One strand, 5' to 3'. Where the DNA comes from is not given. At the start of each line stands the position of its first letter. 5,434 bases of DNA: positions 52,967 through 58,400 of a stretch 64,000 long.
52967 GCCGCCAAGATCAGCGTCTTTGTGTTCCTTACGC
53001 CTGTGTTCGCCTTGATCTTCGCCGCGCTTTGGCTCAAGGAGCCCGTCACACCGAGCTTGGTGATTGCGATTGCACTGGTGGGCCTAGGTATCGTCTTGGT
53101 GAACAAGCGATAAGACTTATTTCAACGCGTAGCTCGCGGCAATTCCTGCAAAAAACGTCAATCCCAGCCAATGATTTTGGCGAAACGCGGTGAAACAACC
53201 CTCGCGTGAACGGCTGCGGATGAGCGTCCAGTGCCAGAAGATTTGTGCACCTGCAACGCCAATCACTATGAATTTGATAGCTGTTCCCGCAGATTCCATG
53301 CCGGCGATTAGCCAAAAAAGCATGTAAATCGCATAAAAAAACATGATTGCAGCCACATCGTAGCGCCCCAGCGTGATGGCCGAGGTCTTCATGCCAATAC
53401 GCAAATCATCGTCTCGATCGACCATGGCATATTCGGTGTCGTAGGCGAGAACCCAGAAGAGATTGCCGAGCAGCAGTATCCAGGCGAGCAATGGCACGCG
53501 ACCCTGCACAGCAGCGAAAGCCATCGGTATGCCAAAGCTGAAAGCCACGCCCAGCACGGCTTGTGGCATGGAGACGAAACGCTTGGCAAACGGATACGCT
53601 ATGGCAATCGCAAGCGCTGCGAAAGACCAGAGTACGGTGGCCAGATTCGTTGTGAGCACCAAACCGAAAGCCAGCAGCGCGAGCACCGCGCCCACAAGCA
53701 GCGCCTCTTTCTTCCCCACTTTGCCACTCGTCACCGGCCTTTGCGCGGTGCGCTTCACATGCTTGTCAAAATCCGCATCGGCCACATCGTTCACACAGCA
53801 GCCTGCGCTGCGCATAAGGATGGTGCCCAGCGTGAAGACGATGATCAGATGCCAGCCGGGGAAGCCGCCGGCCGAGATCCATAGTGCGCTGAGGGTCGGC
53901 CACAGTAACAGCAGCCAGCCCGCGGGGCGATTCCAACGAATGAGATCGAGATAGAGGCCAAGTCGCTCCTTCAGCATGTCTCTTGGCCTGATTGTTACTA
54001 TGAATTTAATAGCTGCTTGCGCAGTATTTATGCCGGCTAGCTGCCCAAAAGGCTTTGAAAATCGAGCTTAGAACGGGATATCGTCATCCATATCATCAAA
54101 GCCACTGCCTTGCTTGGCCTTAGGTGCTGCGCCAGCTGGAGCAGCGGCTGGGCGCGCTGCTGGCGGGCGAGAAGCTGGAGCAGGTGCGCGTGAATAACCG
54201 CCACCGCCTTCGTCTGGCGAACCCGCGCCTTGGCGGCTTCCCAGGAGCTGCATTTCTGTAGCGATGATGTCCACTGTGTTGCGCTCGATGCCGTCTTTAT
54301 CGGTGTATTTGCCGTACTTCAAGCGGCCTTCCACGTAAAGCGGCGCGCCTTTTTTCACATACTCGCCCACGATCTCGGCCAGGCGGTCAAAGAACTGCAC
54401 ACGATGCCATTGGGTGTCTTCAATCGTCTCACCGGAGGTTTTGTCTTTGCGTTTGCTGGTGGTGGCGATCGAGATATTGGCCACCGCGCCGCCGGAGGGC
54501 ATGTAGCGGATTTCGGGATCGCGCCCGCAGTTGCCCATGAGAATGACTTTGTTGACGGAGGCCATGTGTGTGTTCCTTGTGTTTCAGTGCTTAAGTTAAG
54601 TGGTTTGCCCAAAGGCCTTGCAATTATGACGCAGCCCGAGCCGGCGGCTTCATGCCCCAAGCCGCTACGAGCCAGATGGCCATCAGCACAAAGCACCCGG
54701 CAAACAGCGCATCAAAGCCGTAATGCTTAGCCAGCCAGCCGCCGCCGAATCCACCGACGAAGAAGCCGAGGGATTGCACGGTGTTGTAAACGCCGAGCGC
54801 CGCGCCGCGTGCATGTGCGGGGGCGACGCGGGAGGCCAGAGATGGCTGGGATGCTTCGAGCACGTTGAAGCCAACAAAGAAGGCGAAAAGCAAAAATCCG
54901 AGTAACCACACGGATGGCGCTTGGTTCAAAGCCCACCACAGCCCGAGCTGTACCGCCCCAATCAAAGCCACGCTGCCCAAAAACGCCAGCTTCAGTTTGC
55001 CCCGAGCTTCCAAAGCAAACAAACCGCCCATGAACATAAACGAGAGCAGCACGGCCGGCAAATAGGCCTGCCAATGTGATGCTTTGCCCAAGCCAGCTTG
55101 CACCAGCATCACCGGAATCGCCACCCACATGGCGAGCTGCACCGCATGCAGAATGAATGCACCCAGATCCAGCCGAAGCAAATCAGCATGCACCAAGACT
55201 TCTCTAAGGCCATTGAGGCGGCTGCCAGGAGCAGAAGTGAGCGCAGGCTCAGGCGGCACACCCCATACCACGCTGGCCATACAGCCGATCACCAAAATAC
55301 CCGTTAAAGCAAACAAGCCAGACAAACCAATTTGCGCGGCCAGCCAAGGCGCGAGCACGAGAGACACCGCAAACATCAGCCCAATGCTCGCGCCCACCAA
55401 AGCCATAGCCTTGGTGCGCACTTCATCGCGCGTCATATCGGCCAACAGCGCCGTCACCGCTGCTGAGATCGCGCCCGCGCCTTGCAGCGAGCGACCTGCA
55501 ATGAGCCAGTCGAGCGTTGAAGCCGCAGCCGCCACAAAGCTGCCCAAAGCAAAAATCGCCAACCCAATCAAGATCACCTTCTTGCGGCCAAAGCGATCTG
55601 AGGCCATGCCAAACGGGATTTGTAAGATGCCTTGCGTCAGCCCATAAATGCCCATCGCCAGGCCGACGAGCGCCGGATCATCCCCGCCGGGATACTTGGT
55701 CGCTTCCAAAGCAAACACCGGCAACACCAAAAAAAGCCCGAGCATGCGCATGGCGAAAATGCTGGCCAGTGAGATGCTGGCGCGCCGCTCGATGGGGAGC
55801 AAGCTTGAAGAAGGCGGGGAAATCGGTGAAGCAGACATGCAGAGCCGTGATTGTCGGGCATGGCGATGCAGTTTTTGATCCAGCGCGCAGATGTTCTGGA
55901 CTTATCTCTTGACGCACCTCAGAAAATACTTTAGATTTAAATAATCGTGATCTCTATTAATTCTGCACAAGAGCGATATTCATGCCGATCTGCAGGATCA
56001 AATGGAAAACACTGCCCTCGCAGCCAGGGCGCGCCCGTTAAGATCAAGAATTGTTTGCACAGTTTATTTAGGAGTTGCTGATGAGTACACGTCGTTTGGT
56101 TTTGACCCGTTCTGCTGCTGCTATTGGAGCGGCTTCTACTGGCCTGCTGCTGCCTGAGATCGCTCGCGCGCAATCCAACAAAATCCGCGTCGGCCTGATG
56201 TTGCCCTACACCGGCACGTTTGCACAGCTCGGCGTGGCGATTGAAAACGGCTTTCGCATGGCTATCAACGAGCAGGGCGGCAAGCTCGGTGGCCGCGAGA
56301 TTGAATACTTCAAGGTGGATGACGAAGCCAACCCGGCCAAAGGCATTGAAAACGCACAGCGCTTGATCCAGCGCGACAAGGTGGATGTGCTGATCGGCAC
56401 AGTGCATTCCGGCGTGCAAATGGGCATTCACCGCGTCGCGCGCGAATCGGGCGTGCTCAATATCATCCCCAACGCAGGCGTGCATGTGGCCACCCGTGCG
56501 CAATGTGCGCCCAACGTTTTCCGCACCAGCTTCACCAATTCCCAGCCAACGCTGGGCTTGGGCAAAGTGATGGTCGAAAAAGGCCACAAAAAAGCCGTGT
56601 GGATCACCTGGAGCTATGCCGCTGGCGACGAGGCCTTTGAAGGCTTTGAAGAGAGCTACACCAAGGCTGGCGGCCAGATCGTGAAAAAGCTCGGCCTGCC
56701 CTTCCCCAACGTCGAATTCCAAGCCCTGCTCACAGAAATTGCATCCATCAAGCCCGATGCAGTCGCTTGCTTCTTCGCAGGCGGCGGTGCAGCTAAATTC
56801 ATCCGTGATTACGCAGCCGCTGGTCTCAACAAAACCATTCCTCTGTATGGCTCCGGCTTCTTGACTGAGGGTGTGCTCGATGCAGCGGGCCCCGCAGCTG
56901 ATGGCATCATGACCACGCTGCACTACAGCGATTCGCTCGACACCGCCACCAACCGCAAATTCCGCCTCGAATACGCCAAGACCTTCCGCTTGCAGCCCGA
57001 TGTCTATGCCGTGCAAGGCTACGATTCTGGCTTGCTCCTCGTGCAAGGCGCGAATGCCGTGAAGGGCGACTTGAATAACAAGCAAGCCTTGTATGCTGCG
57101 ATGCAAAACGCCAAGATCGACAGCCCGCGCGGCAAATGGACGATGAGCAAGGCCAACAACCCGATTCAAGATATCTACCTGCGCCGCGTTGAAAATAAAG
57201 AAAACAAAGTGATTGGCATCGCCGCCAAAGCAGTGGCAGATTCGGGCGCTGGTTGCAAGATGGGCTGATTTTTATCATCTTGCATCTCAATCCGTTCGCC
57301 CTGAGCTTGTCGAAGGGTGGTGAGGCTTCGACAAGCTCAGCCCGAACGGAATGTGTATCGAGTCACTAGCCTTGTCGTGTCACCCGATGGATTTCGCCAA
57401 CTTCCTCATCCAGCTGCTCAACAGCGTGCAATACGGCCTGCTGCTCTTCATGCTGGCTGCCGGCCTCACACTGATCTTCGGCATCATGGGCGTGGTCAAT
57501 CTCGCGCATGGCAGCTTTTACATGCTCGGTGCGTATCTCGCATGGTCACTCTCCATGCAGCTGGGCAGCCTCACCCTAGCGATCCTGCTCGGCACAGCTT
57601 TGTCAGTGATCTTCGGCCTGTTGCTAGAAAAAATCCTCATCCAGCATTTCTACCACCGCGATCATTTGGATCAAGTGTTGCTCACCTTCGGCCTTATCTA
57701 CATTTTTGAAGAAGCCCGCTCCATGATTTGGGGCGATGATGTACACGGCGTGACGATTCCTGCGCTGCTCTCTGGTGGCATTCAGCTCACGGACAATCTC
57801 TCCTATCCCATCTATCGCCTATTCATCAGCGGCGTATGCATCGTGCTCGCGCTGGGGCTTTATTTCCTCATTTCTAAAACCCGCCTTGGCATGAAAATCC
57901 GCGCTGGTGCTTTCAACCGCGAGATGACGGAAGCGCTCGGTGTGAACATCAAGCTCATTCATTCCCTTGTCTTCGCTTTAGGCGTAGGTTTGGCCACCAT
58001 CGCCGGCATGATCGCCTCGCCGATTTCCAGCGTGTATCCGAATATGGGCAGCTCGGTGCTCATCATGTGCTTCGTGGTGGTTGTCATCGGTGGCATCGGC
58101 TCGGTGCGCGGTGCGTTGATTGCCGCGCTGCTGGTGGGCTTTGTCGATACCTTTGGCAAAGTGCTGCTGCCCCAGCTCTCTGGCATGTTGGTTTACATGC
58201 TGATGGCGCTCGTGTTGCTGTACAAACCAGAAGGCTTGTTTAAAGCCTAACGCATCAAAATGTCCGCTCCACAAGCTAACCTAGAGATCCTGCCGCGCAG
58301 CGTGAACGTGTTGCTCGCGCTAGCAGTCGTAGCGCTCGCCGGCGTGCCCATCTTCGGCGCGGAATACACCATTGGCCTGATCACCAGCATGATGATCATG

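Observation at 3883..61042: Family I: a ~41-nt double-hairpin repeat found in intergenic tails and also inside coding sequences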

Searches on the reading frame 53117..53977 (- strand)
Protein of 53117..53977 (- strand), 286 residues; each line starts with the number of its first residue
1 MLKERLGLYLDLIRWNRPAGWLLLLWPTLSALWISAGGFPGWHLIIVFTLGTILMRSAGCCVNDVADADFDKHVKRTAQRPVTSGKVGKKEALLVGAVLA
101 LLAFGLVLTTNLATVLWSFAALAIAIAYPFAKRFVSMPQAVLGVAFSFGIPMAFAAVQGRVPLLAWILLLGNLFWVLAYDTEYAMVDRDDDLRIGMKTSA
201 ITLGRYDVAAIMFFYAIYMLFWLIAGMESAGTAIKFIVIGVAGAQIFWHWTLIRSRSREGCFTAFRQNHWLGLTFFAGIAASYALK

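Call 10: search_protein_families(library=pfam, proteins=[window:53117-53977:-])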
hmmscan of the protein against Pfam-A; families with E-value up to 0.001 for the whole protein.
window:53117-53977:- (286 aa): 1 family
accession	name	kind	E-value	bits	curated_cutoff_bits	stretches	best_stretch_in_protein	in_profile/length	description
PF01040.23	UbiA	-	1.6e-62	211.5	34.2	1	24-271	1-249/250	UbiA prenyltransferase family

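Call 33: search_solved_structures(query=window:53117-53977:-, show_alignments=2, max_evalue=0.001)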
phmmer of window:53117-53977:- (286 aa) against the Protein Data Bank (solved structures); distinct sequences matched with E-value up to 0.001: 3.
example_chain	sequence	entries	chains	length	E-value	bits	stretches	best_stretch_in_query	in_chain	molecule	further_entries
4od4_A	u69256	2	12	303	4.1e-15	59.4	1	47-233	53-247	4-hydroxybenzoate octaprenyltransferase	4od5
6m31_A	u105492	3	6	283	1.1e-05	28.5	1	53-214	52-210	Digeranylgeranylglyceryl phosphate synthase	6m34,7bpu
8j8j_D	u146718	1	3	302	2e-05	27.6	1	53-178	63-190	Decaprenyl-phosphate phosphoribosyltransferase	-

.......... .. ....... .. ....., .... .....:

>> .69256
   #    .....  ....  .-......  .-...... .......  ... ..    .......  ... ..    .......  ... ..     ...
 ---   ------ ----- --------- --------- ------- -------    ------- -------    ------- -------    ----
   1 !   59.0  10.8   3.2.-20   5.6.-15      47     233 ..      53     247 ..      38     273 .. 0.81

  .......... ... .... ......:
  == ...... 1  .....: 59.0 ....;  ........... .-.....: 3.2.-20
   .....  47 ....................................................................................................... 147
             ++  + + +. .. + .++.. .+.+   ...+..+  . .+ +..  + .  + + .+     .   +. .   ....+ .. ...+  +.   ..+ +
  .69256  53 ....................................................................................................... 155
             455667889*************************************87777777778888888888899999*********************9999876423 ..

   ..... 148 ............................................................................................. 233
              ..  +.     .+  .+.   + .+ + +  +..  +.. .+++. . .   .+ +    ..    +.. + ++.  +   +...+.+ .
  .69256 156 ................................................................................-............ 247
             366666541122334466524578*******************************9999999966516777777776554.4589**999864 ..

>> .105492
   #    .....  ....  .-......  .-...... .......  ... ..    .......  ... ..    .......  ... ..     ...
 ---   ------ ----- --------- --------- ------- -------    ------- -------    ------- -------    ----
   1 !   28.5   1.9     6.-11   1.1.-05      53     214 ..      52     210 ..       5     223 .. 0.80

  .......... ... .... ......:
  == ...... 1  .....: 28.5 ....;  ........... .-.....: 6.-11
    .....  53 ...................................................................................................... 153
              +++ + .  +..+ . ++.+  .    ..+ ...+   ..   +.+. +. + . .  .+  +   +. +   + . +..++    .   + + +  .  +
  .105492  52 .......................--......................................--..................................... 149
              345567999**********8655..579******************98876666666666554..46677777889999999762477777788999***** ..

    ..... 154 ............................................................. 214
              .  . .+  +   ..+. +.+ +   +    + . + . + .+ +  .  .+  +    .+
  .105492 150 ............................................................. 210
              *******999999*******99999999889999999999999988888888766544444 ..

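Call 36: find_homologous_proteins(query=window:53117-53977:-)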
Query window:53117-53977:- (286 aa): 8000 proteins with E <= 0.001 among 8000 candidates; the best 120 are listed.
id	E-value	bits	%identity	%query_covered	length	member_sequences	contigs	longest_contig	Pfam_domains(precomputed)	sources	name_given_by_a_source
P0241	5.5e-215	730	-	-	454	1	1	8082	PF01040.24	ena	-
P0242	1.7e-184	630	100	100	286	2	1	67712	PF01040.24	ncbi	-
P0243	9.5e-171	585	92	100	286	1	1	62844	PF01040.24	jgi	jgi:4-hydroxybenzoate polyprenyltransferase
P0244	7.6e-170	582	93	99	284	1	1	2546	PF01040.24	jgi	jgi:4-hydroxybenzoate polyprenyltransferase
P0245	3.6e-169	580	92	100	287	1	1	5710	PF01040.24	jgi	jgi:4-hydroxybenzoate polyprenyltransferase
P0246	3.5e-167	573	90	100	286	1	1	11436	PF01040.24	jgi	jgi:4-hydroxybenzoate polyprenyltransferase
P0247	4.6e-166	570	91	99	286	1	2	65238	PF01040.24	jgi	jgi:4-hydroxybenzoate polyprenyltransferase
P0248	1.2e-165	568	90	100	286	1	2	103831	PF01040.24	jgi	jgi:4-hydroxybenzoate polyprenyltransferase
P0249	1.8e-164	564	91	99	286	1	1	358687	PF01040.24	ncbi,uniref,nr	ncbi:4-hydroxybenzoate octaprenyltransferase [Variovorax sp. PCZ-1]|uniref:4-hydroxybenzoate octapre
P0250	1.2e-163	562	88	100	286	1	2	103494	PF01040.24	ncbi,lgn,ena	-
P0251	1.4e-163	562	90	99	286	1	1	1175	PF01040.24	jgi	jgi:4-hydroxybenzoate polyprenyltransferase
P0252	2.3e-162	558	88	100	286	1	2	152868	PF01040.24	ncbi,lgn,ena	-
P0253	3.6e-159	547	85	100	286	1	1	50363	PF01040.24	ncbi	-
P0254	9.3e-159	546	87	99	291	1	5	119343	PF01040.24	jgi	jgi:4-hydroxybenzoate polyprenyltransferase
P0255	1.3e-158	545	87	98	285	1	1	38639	PF01040.24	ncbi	-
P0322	1.2e-149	516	81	100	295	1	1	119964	PF01040.24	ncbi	-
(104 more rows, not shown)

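Call 70: find_encoding_contigs(protein=P0249, flank=3000, max_places=1)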
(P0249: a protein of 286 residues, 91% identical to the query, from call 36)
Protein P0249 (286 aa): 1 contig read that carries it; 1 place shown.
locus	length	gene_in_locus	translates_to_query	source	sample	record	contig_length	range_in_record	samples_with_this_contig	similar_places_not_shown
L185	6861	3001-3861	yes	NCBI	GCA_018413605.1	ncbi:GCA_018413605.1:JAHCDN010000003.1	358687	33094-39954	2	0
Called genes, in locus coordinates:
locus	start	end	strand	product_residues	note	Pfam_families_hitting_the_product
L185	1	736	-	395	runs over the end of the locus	PF04348:LppC (weak), PF13433:Peripla_BP_5, PF13458:Peripla_BP_6, PF01094:ANF_receptor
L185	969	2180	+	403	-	PF00083:Sugar_tr, PF07690:MFS_1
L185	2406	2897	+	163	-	PF00436:SSB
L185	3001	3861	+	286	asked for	PF01040:UbiA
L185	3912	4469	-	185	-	-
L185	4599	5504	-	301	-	PF00892:EamA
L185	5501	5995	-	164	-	PF01613:Flavin_Reduct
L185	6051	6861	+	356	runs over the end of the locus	PF26233:NicX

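Call 71: find_encoding_contigs(protein=P0247, flank=3000, max_places=1)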
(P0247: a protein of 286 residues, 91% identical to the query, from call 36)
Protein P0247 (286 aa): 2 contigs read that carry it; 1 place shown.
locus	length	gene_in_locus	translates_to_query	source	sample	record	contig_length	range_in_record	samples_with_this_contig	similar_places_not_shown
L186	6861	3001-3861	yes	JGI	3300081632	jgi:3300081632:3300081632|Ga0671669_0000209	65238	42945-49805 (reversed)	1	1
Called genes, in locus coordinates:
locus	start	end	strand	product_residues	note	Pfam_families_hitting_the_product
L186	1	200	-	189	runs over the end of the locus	PF07603:Lcl_C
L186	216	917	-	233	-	-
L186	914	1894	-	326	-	-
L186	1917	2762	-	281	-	-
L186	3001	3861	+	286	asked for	PF01040:UbiA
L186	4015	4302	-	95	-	-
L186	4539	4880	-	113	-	PF23564:EF-hand_FSTL1 (faint), PF13405:EF-hand_6 (faint), PF13499:EF-hand_7 (weak), PF00036:EF-hand_1 (weak), PF13202:EF-hand_5 (weak)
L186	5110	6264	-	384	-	PF10005:Zn_ribbon_DZR_6, PF15887:Peptidase_Mx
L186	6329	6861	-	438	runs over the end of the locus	PF08886:GshA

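Call 72: find_encoding_contigs(protein=P0254, flank=3000, max_places=1)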
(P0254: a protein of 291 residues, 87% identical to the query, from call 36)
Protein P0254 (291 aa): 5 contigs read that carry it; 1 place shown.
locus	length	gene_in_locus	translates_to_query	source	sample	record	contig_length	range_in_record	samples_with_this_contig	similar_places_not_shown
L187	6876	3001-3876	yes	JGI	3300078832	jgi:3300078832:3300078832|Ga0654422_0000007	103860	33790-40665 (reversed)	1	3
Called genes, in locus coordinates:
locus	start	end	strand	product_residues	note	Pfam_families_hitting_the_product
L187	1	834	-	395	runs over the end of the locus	PF04348:LppC (weak), PF13433:Peripla_BP_5, PF13458:Peripla_BP_6, PF01094:ANF_receptor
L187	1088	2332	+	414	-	PF00083:Sugar_tr, PF07690:MFS_1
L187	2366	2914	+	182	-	PF00436:SSB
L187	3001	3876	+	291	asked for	PF01040:UbiA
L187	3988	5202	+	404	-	PF00144:Beta-lactamase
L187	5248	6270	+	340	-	PF00126:HTH_1, PF03466:LysR_substrate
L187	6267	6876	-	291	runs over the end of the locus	PF00892:EamA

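Call 73: find_encoding_contigs(protein=P0322, flank=3000, max_places=1)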
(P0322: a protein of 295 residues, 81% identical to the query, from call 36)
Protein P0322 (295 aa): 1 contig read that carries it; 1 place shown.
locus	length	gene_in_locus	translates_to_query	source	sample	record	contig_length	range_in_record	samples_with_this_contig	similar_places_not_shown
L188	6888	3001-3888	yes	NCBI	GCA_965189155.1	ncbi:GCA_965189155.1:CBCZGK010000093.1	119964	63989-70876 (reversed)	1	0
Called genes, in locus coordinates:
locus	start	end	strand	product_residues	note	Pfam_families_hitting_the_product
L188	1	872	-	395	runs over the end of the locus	PF04348:LppC (weak), PF13433:Peripla_BP_5, PF13458:Peripla_BP_6, PF01094:ANF_receptor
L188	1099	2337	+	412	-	PF00083:Sugar_tr, PF07690:MFS_1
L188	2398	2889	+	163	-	PF00436:SSB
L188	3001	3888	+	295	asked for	PF01040:UbiA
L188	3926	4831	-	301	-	PF00892:EamA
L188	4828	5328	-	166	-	PF01613:Flavin_Reduct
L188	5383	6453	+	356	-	PF26233:NicX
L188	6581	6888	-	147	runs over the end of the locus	PF07366:SnoaL (weak), PF12680:SnoaL_2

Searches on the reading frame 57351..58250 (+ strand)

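Call 96: search_protein_families(library=pfam, proteins=[window:57351-58250:+], max_evalue=0.00001)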
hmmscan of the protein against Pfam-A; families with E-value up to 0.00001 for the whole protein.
window:57351-58250:+ (299 aa): 1 family
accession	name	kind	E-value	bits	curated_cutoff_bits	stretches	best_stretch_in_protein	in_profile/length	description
PF02653.21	BPD_transp_2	-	9.1e-37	127.1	26.8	1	22-289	2-269/269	Branched-chain amino acid transport system / permease component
